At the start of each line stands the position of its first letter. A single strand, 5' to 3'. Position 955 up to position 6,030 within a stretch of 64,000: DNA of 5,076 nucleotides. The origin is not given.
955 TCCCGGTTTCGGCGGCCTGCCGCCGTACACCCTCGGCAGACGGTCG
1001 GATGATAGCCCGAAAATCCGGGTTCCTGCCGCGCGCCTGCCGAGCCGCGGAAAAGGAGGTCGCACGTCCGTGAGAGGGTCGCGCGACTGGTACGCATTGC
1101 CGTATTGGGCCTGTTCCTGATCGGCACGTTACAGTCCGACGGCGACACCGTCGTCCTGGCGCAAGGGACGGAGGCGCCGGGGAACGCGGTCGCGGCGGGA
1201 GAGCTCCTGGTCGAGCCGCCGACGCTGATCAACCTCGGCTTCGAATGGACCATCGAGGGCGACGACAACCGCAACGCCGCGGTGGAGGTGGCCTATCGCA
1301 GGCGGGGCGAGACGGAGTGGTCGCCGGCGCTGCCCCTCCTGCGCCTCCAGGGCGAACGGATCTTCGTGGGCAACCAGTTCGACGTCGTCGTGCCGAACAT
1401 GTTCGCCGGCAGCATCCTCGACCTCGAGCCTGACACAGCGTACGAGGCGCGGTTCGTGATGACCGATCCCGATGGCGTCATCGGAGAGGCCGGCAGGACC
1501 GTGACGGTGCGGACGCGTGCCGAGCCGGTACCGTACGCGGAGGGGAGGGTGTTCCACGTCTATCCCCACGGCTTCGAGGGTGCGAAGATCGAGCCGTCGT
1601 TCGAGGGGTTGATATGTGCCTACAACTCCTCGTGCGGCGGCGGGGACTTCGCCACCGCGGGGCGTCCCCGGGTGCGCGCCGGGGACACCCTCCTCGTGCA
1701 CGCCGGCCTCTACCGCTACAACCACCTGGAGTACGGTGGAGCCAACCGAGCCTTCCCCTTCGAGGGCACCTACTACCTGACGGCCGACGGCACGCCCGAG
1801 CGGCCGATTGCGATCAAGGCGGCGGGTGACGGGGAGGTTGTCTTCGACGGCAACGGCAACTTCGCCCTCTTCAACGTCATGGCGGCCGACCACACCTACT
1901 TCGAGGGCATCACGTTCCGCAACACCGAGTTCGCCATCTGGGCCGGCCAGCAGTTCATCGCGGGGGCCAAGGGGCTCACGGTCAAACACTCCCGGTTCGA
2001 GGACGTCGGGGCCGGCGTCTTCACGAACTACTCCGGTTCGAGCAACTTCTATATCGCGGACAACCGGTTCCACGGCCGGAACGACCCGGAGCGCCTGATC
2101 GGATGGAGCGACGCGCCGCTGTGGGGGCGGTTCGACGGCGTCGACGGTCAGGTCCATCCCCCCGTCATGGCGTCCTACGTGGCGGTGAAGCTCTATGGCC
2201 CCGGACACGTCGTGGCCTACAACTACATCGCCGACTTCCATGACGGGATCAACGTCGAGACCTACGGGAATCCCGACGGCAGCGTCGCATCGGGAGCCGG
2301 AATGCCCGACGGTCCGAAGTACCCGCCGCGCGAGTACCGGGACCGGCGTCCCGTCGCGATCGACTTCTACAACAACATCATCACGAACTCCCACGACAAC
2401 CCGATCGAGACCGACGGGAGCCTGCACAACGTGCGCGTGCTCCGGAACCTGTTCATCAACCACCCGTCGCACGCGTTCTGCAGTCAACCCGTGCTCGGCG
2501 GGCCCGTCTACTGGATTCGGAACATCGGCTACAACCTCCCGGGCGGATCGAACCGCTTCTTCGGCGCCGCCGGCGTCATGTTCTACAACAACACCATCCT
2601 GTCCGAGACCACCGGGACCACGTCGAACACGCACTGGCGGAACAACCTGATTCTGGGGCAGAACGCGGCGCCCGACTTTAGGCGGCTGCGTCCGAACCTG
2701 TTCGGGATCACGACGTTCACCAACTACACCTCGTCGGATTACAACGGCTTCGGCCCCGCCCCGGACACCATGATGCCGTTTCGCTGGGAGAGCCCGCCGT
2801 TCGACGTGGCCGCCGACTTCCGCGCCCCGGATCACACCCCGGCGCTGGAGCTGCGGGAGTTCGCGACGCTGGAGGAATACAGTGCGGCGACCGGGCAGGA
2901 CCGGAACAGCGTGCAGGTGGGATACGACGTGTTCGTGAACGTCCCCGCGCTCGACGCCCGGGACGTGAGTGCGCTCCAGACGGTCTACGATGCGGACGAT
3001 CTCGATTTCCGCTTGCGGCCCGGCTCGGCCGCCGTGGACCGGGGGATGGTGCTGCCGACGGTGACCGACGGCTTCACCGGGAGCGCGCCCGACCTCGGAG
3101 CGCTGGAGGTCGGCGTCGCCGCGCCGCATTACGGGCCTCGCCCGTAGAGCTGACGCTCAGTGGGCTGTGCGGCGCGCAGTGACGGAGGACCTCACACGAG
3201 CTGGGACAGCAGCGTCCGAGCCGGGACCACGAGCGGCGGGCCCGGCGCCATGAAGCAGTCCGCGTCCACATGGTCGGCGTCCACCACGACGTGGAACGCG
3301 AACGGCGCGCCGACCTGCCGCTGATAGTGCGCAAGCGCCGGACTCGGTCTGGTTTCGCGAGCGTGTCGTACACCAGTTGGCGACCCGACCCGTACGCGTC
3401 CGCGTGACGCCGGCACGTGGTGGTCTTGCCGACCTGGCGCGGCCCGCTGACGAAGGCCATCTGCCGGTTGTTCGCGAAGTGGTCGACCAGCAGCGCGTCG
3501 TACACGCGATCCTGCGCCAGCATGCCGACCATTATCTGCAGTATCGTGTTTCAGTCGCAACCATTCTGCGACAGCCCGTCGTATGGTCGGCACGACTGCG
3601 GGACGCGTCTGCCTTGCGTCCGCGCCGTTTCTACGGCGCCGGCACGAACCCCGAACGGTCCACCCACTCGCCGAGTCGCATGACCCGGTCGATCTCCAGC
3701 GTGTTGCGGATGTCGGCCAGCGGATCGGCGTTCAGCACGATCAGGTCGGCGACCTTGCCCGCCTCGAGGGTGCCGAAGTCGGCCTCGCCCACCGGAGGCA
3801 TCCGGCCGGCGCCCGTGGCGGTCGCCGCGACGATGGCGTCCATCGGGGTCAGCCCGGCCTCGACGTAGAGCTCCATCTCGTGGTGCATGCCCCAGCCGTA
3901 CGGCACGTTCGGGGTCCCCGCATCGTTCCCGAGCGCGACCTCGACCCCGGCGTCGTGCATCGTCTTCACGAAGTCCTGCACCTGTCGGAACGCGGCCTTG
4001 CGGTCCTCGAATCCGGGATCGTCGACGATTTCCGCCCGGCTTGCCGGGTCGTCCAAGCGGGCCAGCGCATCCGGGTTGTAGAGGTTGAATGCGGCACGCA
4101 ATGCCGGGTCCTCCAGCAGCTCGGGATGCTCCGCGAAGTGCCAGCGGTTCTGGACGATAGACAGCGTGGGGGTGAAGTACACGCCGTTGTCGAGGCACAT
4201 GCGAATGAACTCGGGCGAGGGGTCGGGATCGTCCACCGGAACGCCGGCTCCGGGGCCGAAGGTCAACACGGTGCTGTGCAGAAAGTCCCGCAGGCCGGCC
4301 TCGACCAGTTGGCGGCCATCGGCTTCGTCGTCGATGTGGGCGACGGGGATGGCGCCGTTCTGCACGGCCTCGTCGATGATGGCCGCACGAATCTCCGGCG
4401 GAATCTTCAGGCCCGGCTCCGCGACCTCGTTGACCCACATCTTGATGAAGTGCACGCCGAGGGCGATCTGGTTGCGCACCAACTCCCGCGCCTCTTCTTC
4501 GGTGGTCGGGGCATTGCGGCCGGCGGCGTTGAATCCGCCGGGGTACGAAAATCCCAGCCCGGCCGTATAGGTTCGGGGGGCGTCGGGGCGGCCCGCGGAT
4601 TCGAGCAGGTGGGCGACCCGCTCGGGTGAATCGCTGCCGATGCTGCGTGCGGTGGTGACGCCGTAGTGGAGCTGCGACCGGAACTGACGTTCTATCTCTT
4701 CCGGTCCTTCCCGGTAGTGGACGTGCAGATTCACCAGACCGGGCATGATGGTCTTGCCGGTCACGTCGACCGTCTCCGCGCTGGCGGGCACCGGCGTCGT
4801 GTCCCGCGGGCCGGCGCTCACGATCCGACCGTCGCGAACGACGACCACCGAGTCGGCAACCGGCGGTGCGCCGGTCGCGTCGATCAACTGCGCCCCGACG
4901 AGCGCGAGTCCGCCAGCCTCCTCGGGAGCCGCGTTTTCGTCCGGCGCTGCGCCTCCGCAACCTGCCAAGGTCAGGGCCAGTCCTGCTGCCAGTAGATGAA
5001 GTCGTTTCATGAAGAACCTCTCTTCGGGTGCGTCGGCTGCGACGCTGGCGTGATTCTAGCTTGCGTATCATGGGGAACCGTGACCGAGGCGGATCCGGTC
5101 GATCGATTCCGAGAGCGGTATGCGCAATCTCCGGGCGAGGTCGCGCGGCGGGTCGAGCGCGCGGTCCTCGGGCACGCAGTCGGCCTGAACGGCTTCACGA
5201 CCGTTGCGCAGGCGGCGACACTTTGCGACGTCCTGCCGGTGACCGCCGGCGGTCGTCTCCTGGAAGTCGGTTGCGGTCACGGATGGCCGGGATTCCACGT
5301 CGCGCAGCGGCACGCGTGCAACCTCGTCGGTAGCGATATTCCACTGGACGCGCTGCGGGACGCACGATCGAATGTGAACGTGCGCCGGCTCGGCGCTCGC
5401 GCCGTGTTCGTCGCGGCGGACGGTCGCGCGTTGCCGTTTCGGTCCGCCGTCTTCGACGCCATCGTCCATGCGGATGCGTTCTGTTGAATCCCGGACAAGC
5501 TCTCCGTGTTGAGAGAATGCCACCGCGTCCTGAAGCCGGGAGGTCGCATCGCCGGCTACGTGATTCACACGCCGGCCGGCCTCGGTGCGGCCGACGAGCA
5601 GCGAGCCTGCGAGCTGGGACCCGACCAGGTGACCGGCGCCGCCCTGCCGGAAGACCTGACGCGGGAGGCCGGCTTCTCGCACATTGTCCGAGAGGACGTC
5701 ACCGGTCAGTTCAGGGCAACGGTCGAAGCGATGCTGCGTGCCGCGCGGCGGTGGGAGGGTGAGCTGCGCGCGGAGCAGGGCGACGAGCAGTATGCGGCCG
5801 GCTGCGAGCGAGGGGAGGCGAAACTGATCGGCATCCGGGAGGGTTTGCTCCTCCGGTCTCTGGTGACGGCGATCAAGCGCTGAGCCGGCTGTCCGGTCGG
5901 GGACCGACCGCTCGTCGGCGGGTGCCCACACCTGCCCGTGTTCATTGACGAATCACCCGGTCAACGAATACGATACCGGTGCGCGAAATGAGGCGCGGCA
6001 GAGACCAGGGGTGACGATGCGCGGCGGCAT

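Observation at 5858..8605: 20-bp perfect direct repeat brackets a 2.7-kb single-gene segment in the 3' end of a methyltransferase gene (att-like signature without a recombinase)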

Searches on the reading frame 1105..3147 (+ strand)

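Call 8: search_protein_families(library=pfam, proteins=[window:1105-3147:+], max_evalue=0.01)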
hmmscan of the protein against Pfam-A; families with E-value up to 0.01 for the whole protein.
window:1105-3147:+ (680 aa): 1 family
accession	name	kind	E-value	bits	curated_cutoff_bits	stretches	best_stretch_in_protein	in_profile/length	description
PF13229.12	Beta_helix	-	0.0099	16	25.9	0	257-324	73-136/158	Right handed beta helix region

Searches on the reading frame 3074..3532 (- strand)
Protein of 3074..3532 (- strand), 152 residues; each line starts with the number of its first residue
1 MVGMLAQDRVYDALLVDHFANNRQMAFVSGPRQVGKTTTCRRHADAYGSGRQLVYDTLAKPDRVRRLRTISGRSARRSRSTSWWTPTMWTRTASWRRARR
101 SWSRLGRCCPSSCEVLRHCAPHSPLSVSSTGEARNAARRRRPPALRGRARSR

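Call 46: search_protein_families(library=pfam, proteins=[window:3074-3532:-], max_evalue=0.001)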
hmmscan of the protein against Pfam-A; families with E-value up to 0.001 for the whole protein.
window:3074-3532:- (152 aa): 1 family
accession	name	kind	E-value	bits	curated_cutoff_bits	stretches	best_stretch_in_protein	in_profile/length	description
PF13173.12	AAA_14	-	7.8e-05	23.1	27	1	23-63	2-42/129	AAA domain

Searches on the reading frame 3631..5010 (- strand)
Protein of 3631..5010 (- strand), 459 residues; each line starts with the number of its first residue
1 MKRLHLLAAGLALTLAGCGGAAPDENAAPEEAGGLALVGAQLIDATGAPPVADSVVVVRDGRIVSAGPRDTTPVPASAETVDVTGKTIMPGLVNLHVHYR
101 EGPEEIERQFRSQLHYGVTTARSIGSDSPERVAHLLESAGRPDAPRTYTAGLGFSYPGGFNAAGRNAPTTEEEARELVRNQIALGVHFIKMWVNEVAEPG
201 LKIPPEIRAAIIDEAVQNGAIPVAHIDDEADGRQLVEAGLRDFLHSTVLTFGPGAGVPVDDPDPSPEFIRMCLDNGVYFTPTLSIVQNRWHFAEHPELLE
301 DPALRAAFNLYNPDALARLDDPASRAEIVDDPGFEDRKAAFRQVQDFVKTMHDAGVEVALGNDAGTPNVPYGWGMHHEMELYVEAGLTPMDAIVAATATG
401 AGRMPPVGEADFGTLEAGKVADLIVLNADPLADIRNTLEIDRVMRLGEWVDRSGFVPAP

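Call 8: search_protein_families(library=pfam, proteins=[window:3631-5010:-], max_evalue=0.01)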
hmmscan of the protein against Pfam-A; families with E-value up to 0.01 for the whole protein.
window:3631-5010:- (459 aa): 3 families
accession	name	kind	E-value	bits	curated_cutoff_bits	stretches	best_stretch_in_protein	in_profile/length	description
PF01979.26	Amidohydro_1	-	8.9e-19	68.3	25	1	87-450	1-345/345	Amidohydrolase family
PF07969.17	Amidohydro_3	-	2.6e-11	44.1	29.7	1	341-431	353-449/472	Amidohydrolase family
PF08139.17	LPAM_1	-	0.0076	17.1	20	0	1-18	1-17/18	Prokaryotic membrane lipoprotein lipid attachment site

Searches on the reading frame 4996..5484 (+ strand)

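Call 8: search_protein_families(library=pfam, proteins=[window:4996-5484:+], max_evalue=0.01)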
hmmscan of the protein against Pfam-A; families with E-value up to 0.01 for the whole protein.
window:4996-5484:+ (163 aa): 9 families
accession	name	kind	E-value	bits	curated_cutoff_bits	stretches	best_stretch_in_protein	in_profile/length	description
PF13649.12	Methyltransf_25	-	1.1e-10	42.4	27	1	89-161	2-73/97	Methyltransferase domain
PF08241.18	Methyltransf_11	-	1.6e-09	38.7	21.2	1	89-163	1-71/95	Methyltransferase domain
PF13847.12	Methyltransf_31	-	1.4e-06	28.5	27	1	85-161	4-83/145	Methyltransferase domain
PF05175.20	MTS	-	4e-05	23.8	23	1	74-157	21-103/170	Methyltransferase small domain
PF08242.18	Methyltransf_12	-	7.4e-05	23.8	30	1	89-162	1-75/98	Methyltransferase domain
PF01135.25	PCMT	-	0.00028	21.1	20.3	1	72-158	61-148/210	Protein-L-isoaspartate(D-aspartate) O-methyltransferase (PCMT)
PF02353.26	CMAS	-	0.00035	20.4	27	1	73-157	51-132/273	Mycolic acid cyclopropane synthetase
PF13489.12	Methyltransf_23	-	0.0027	17.9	27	1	84-123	22-60/164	Methyltransferase domain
PF12847.13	Methyltransf_18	-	0.005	17.3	27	1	82-146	12-77/151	Methyltransferase domain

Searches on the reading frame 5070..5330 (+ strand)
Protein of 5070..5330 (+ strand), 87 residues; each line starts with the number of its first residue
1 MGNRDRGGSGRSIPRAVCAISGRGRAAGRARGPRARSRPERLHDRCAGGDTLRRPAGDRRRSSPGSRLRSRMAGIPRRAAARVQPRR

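Call 19: find_homologous_proteins(query=window:5070-5330:+, max_evalue=10)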
Query seq(87 aa): 78 candidates shared short words with the query, none scored E <= 10.

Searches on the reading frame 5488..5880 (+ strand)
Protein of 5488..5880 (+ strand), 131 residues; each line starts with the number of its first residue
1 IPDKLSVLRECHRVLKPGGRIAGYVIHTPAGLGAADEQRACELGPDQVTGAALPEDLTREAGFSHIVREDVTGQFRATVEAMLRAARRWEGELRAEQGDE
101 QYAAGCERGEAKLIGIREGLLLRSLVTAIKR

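Call 8: search_protein_families(library=pfam, proteins=[window:5488-5880:+], max_evalue=0.01)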
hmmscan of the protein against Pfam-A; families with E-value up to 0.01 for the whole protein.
window:5488-5880:+ (131 aa): 2 families
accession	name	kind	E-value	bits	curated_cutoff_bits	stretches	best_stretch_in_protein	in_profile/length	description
PF08241.18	Methyltransf_11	-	0.0025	18.9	21.2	1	2-22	74-94/95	Methyltransferase domain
PF01209.24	Ubie_methyltran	-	0.0029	17.4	20.1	0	1-22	129-150/233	ubiE/COQ5 methyltransferase family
